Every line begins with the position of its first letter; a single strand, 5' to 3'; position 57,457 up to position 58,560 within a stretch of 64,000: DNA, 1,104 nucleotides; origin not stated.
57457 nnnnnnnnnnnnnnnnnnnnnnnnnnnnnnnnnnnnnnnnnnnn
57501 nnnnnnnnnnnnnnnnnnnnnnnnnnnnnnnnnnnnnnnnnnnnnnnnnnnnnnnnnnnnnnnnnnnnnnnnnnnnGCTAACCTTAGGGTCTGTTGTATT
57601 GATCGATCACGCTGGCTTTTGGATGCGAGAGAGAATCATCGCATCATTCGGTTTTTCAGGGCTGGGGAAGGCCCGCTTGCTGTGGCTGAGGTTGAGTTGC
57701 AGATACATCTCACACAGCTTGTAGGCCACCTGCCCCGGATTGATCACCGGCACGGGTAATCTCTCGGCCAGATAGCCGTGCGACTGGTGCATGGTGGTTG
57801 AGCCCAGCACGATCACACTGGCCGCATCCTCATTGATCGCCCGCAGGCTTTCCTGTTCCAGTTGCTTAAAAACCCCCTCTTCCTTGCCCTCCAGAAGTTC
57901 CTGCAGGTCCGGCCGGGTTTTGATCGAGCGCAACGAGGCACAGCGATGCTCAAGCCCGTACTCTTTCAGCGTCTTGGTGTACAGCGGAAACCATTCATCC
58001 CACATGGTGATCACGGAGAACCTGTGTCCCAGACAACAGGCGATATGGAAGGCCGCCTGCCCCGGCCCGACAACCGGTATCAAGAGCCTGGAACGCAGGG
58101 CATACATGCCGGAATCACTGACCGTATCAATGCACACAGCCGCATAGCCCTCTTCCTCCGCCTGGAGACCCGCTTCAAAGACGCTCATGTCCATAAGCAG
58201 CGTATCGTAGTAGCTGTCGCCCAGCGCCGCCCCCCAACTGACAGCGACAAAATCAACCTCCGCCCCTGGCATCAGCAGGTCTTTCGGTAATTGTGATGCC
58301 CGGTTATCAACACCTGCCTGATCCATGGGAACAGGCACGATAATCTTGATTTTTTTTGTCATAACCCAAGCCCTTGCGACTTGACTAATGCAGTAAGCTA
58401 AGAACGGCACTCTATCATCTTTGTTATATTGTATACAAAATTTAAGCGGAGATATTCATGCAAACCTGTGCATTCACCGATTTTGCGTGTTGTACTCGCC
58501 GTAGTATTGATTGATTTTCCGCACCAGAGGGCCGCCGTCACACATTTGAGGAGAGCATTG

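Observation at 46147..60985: Uncharacterised ~15-kb catabolic locus combining TonB-dependent uptake, ATP-dependent hydantoinase/oxoprolinase, cysteine hydrolase, CoA-transferase + lyase, racemase-like, NTF2 pair and a PLP enzyme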

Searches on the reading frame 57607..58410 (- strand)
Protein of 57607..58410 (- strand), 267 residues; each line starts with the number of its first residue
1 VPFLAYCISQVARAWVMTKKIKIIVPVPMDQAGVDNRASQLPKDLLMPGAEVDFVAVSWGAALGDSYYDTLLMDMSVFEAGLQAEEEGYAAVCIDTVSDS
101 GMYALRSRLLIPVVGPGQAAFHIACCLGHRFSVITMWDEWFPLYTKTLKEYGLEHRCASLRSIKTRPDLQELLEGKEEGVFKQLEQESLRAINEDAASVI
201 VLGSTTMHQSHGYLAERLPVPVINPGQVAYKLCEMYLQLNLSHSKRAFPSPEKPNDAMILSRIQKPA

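Call 3: search_protein_families(library=pfam, proteins=[window:57607-58410:-])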
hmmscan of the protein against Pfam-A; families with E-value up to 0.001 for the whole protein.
window:57607-58410:- (267 aa): 1 family
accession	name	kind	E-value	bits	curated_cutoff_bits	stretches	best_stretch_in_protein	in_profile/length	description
PF01177.27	Asp_Glu_race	-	2.6e-28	99.7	31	1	43-232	22-210/211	Asp/Glu/Hydantoin racemase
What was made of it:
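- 57607..58362 (-): Allantoin/hydantoin-racemase-like protein (251 aa) lacking both catalytic cysteines. PF01177 is matched (call 3).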

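Call 4: search_protein_families(library=ncbifam, proteins=[window:57607-58410:-])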
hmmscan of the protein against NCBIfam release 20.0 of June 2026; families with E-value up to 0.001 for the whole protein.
window:57607-58410:- (267 aa): 0 families

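Call 8: search_solved_structures(query=window:57607-58410:-, max_evalue=0.01, show_alignments=2)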
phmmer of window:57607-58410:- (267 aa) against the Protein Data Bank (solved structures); distinct sequences matched with E-value up to 0.01: 4.
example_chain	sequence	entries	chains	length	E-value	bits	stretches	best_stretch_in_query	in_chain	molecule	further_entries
3qvk_A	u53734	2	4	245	9.3e-20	74.5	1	43-252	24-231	Putative hydantoin racemase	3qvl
3qvj_A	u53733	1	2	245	8.1e-19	71.5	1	43-252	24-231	Putative hydantoin racemase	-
5lfd_A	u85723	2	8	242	2.6e-18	69.8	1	32-252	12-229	Allantoin racemase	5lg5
2eq5_A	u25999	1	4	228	0.00026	23.9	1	80-148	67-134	228aa long hypothetical hydantoin racemase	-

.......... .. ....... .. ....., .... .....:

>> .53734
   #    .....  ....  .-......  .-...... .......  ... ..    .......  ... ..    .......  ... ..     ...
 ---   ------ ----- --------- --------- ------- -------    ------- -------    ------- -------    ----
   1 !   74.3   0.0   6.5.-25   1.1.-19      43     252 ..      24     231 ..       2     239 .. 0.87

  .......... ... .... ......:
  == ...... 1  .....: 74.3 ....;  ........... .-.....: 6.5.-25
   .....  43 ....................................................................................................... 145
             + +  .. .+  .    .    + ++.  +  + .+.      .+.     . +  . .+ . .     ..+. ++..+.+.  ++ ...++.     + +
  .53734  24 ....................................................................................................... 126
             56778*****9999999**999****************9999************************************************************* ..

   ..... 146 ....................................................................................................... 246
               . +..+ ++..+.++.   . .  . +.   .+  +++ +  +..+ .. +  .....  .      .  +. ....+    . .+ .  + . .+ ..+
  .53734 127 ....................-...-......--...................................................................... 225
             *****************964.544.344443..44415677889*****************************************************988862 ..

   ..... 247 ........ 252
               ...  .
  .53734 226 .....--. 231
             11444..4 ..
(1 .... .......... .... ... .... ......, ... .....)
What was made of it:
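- On Hydantoin/allantoin racemase (Asp/Glu racemase superfamily): The two Cys align with Thr80 and Ser188 (call 8).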

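Call 11: find_homologous_proteins(query=window:57607-58410:-, max_evalue=0.00001)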
Query window:57607-58410:- (267 aa): 2637 proteins with E <= 0.00001 among 3327 candidates; the best 120 are listed.
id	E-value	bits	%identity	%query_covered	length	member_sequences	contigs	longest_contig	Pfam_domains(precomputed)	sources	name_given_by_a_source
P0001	2.1e-164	563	100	94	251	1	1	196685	PF01177.28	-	-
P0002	3.3e-143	494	87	92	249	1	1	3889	PF01177.28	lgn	-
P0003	1.9e-142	492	87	92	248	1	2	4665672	PF01177.28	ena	-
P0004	6.1e-140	483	86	92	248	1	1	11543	PF01177.28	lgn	-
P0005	4.6e-139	480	84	92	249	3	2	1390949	PF01177.28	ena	-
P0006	1.8e-138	478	84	92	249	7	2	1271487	PF01177.28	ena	-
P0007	4.4e-137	474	84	92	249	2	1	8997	PF01177.28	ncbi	ncbi:MAG: aspartate/glutamate racemase family protein [Gammaproteobacteria bacterium]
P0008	5.4e-137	474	82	92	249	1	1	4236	PF01177.28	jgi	-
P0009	5.4e-136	470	83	92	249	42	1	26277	PF01177.28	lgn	-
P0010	5.4e-136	470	84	92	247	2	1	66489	PF01177.28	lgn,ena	-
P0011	7.2e-136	470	83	92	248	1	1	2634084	PF01177.28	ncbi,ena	-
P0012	2.1e-135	468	81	92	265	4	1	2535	PF01177.28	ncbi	-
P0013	3.7e-135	468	83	92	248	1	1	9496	PF01177.28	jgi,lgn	-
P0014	3.8e-135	468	83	92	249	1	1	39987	PF01177.28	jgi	jgi:allantoin racemase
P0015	4.1e-135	467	83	92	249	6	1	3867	PF01177.28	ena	-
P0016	5.5e-135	467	83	92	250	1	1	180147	PF01177.28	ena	-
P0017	1.8e-134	465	83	92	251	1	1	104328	PF01177.28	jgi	-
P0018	4.8e-134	464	82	92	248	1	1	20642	PF01177.28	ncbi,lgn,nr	ncbi:MAG: hydrogenase expression protein HupH [Gammaproteobacteria bacterium]|nr:hydrogenase express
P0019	1.2e-133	463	81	92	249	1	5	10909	PF01177.28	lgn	-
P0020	1.6e-133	462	81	92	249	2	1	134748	PF01177.28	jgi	jgi:allantoin racemase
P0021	2.5e-133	462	81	92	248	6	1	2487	PF01177.28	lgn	-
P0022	3.3e-133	461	81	92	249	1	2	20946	PF01177.28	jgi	jgi:Asp/Glu/hydantoin racemase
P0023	1.5e-132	459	81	92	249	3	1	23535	PF01177.28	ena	-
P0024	1.6e-132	459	81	92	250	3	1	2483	PF01177.28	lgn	-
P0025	4.8e-132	457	80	92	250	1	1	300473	PF01177.28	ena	-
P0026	1.5e-131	456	80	92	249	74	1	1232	PF01177.28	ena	-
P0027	1.7e-131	456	80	93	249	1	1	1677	PF01177.28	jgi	jgi:allantoin racemase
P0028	3.8e-131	454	80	92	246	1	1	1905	PF01177.28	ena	-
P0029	7.5e-131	453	81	92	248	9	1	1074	PF01177.28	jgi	jgi:allantoin racemase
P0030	1.4e-130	453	81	91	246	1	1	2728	PF01177.28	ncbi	-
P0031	9.8e-129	447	81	91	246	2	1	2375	PF01177.28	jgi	-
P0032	1.4e-128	446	81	92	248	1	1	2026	PF01177.28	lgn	-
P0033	1.7e-128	446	79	92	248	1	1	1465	PF01177.28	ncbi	-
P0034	4.1e-128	445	82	88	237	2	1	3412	PF01177.28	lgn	-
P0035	4.9e-128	444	78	92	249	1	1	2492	PF01177.28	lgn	-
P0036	3.0e-127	442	79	92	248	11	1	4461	PF01177.28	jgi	jgi:allantoin racemase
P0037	4.4e-127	441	79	93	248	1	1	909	PF01177.28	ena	-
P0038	9.5e-127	440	79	92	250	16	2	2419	PF01177.28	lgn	-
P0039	1.1e-126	440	79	91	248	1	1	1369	PF01177.28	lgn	-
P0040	2.2e-126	439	78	92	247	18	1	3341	PF01177.28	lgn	-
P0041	2.5e-126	439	79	92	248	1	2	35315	PF01177.28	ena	-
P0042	3.3e-126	438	78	93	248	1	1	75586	PF01177.28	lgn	-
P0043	6.8e-126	437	79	92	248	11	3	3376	PF01177.28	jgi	jgi:allantoin racemase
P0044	7.8e-126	437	83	88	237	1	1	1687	PF01177.28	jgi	-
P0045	1.2e-125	436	77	93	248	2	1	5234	PF01177.28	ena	-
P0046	1.2e-125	436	78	92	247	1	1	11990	PF01177.28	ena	-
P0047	1.7e-125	436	77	93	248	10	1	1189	PF01177.28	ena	-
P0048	1.7e-125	436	78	92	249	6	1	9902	PF01177.28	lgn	-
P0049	6.2e-125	434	78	92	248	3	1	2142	PF01177.28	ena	-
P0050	7.7e-125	434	78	93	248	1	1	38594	PF01177.28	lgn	-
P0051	1.0e-124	433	76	93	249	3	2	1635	PF01177.28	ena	-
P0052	1.3e-124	433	78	92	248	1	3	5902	PF01177.28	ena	-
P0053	1.6e-124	433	78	92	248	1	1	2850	PF01177.28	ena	-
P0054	1.7e-124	433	78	92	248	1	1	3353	PF01177.28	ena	-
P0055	2.4e-124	432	77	92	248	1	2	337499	PF01177.28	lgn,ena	-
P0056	3.3e-124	432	78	92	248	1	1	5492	PF01177.28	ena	-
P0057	4.7e-124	431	79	92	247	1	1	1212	PF01177.28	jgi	jgi:allantoin racemase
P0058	6.5e-124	431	76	94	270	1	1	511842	PF01177.28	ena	-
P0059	6.6e-124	431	78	92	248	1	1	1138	PF01177.28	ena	-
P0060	6.6e-124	431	78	92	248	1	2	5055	PF01177.28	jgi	jgi:allantoin racemase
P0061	7.3e-124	431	77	91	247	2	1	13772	PF01177.28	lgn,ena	-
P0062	8.9e-124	430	77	92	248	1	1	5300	PF01177.28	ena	-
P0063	1.1e-123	430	77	92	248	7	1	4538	PF01177.28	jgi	-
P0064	1.2e-123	430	78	92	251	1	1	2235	PF01177.28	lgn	-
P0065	1.2e-123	430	77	93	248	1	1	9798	PF01177.28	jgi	jgi:allantoin racemase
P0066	1.7e-123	429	77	92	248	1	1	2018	PF01177.28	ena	-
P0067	1.8e-123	429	77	93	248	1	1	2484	PF01177.28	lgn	-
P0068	2.1e-123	429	77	92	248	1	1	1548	PF01177.28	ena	-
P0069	3.2e-123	428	78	92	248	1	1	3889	PF01177.28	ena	-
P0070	3.6e-123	428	78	93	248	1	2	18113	PF01177.28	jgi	jgi:allantoin racemase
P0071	5.0e-123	428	78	93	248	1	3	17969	PF01177.28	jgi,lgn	jgi:allantoin racemase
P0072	5.6e-123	428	77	92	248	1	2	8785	PF01177.28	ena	-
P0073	6.8e-123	427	77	91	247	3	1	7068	PF01177.28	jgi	jgi:allantoin racemase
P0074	8.5e-123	427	77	93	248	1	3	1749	PF01177.28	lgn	-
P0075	8.9e-123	427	77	92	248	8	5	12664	PF01177.28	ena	-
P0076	9.5e-123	427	76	92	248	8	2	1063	PF01177.28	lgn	-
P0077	1.2e-122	427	76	92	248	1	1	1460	PF01177.28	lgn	-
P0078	1.6e-122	426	75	93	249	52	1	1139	PF01177.28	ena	-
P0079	1.7e-122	426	78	92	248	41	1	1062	PF01177.28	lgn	-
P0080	1.8e-122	426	76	92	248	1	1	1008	PF01177.28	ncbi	-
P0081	2.8e-122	425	75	93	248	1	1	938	PF01177.28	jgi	jgi:allantoin racemase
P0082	4.4e-122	425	76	92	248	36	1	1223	PF01177.28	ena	-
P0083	5.0e-122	425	77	91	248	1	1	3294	PF01177.28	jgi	jgi:allantoin racemase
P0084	8.3e-122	424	75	93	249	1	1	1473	PF01177.28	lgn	-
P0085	1.0e-121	424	75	93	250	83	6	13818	PF01177.28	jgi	jgi:allantoin racemase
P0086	1.1e-121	423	75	91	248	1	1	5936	PF01177.28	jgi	-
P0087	1.3e-121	423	76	92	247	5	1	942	PF01177.28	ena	-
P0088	1.9e-121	423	75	92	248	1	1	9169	PF01177.28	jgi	jgi:allantoin racemase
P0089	2.3e-121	422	74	92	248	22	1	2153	PF01177.28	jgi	jgi:allantoin racemase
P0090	7.3e-121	421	77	91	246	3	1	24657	PF01177.28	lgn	-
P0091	1.4e-120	420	76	92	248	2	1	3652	PF01177.28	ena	-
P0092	1.6e-120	420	77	93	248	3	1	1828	PF01177.28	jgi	jgi:allantoin racemase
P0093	2.4e-120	419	75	93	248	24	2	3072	PF01177.28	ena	-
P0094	3.2e-120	419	76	92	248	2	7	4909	PF01177.28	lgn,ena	-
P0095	4.4e-120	418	76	92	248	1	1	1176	PF01177.28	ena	-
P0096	5.1e-120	418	76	92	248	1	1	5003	PF01177.28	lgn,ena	-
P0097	5.5e-120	418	76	92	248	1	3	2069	PF01177.28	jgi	-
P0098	1.0e-119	417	76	92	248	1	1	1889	PF01177.28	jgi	-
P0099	1.2e-119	417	76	92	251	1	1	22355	PF01177.28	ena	-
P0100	1.2e-119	417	76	88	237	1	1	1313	PF01177.28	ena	-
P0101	1.9e-119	416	76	92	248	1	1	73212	PF01177.28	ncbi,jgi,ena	ncbi:MAG: aspartate/glutamate racemase family protein [Halioglobus sp.]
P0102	2.6e-119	416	75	93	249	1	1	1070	PF01177.28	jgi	jgi:allantoin racemase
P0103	3.0e-119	415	76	92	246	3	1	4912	PF01177.28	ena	-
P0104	3.1e-119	415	75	92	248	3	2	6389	PF01177.28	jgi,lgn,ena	-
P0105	4.5e-119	415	73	92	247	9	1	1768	PF01177.28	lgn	-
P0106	5.7e-119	415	74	92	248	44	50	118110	PF01177.28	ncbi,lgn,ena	-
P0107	5.8e-119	415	75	92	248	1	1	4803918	PF01177.28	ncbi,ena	-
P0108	6.9e-119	414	75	92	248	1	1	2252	PF01177.28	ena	-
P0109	9.4e-119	414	75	92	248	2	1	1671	PF01177.28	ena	-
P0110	1.8e-118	413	82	81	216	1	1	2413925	PF01177.28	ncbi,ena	-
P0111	2.3e-118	413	74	92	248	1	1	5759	PF01177.28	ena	-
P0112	3.9e-118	412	74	92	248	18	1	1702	PF01177.28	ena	-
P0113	4.3e-118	412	74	93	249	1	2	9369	PF01177.28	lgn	-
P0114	4.4e-118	412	72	88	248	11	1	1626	PF01177.28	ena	-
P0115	4.4e-118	412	73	93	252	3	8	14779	PF01177.28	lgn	-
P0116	8.4e-118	411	74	92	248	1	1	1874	PF01177.28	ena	-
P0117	1.2e-117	410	74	92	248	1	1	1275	PF01177.28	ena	-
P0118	1.2e-117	410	74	92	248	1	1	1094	PF01177.28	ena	-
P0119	1.9e-117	410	74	92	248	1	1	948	PF01177.28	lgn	-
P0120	2.9e-117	409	76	91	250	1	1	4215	PF01177.28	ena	-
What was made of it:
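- Checked: The racemase-like protein starts 16 codons later than the ORF (251 aa; call 11).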

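Call 14: find_related_loci(query=A1, collection=genome_contigs, flank=10000)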
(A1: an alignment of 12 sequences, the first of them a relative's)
Query A1 (251 aa) in genome_contigs; peptide patterns used: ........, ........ (x = any residue, [..] = any of these).
599 stretches matched a pattern (row limit reached: there are more); 586 encode a relative of the query (tblastn E <= 1e-3); the best 80 are kept; 80 distinct loci.
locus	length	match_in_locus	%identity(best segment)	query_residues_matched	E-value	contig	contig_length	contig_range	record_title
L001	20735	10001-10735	83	1-245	1e-143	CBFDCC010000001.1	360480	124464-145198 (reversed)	MAG TPA_asm: uncultured Kordiimonas sp. isolate SRR26215677_binner12_Refined_55 genome assembly, contig: ERZ25073487.3,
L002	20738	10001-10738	81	1-246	2e-142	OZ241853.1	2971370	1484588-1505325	MAG: Gammaproteobacteria bacterium isolate 9f978ea2-b772-4466-b0fc-4a38a3b03b23 genome assembly, chromosome: 1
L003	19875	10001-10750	81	1-250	5e-142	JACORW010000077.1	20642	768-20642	MAG: Gammaproteobacteria bacterium isolate NC_groundwater_2_Ag_B-0.1um_63_49 B2_S2_coassemblyk141_2839447, whole genome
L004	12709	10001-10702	82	13-246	2e-135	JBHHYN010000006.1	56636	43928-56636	MAG: Gammaproteobacteria bacterium isolate Maj_2_bin.47 NODE_148_length_56636_cov_12.009226, whole genome shotgun sequen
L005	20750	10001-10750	78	1-250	2e-133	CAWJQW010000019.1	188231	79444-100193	MAG: uncultured Gammaproteobacteria bacterium isolate MFD03804.bin.2.195 genome assembly, contig: contig_95669, whole ge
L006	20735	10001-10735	83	1-245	4e-133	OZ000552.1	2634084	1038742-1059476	MAG: Gammaproteobacteria bacterium isolate ebb2b138-9e40-4bd5-a5f6-e9a39d167ca2 genome assembly, chromosome: 1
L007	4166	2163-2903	77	1-247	1e-133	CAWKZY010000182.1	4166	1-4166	MAG: Gammaproteobacteria bacterium isolate CB9_20m.36 genome assembly, contig: Ga0302131_1010491, whole genome shotgun s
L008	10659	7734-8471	80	1-246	6e-131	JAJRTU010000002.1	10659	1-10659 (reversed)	MAG: Gammaproteobacteria bacterium isolate Dive96_bin10.122 k141_119031, whole genome shotgun sequence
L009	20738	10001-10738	76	1-246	4e-127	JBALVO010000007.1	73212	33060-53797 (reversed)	MAG: Halioglobus sp. isolate 5NakV-10 NODE_194_length_73212_cov_11.870539, whole genome shotgun sequence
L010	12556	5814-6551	74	1-246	7e-127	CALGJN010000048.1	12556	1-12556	MAG TPA_asm: uncultured Cellvibrionales bacterium isolate ERR599027_bin.11_CONCOCT_v1.1_MAG genome assembly, contig: ERZ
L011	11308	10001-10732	73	3-246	4e-125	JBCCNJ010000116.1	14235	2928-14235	MAG: Pseudomonadota bacterium isolate P01_C01_bin.75 k141_1449891_length_14235_cov_20.2787, whole genome shotgun sequenc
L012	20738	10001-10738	74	1-246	3e-125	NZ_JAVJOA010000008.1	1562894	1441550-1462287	MAG: Pseudohaliea sp. isolate A1-SPW-12 k141_15433, whole genome shotgun sequence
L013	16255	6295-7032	74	1-246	1e-124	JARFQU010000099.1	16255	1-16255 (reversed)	MAG: Halioglobus sp. isolate MAG_Ve_Sed_32 k141_3205159, whole genome shotgun sequence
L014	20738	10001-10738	74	1-246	8e-124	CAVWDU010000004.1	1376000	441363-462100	MAG: uncultured Gammaproteobacteria bacterium isolate MFD03804.bin.1.262 genome assembly, contig: contig_28174, whole ge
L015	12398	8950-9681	74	3-246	2e-123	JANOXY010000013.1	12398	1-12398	MAG: Pseudomonadota bacterium isolate VAR_35_metabat_109 VAR_35_k141_3860202, whole genome shotgun sequence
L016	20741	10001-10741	72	1-247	1e-122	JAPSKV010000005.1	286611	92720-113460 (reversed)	MAG: Fredinandcohnia onubensis isolate RH52_bin.057 NODE_24_length_286611_cov_4.498401, whole genome shotgun sequence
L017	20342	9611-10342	74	3-246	1e-122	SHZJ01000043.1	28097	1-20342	MAG: Gammaproteobacteria bacterium isolate Baikal-deep-G146 BACOMB-C7664, whole genome shotgun sequence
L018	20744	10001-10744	73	1-248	3e-122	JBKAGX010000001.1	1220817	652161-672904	MAG: Alphaproteobacteria bacterium isolate Ske_MAG4 Ske_MAG4_0001, whole genome shotgun sequence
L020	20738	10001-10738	75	1-246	4e-119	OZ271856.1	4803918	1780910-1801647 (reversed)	MAG: Halieaceae bacterium isolate eafbf298-d657-4fa2-a983-9054ca6ef23f genome assembly, chromosome: 1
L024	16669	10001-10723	70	1-241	9e-116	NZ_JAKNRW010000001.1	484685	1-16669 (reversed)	Pseudomonas violetae strain TNT19 NODE_1_length_484685_cov_49.085587, whole genome shotgun sequence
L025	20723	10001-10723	69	1-241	2e-114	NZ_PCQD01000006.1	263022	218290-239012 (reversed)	Pseudomonas sp. MYb185 MYb185_6, whole genome shotgun sequence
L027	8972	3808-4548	67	1-247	7e-114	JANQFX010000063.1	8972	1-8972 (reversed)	MAG: Thiohalocapsa sp. isolate PL23b_bin.21 k99_2742696, whole genome shotgun sequence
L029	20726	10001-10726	69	1-242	2e-112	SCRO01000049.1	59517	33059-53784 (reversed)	MAG: Rhodanobacter sp. isolate FW106_bin.6 FW106_bin.6-6360, whole genome shotgun sequence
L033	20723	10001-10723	70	1-241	6e-111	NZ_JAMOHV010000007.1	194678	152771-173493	Stutzerimonas degradans strain DSM 50238 28PstDSM50238gv7C007, whole genome shotgun sequence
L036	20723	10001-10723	68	3-243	1e-110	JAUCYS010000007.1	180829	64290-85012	MAG: Parasphingorhabdus sp. isolate CCMP836_Bin12_nofgap NODE_70_length_180829_cov_14.984262, whole genome shotgun seque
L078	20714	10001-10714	66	3-240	5e-106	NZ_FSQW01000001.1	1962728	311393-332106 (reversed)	Parasphingorhabdus marina DSM 22363, whole genome shotgun sequence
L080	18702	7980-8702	66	3-243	9e-106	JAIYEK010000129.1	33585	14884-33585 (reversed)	MAG: Erythrobacteraceae bacterium isolate H1_MAG_00064 pond_H1_MAG_00064_000000000334, whole genome shotgun sequence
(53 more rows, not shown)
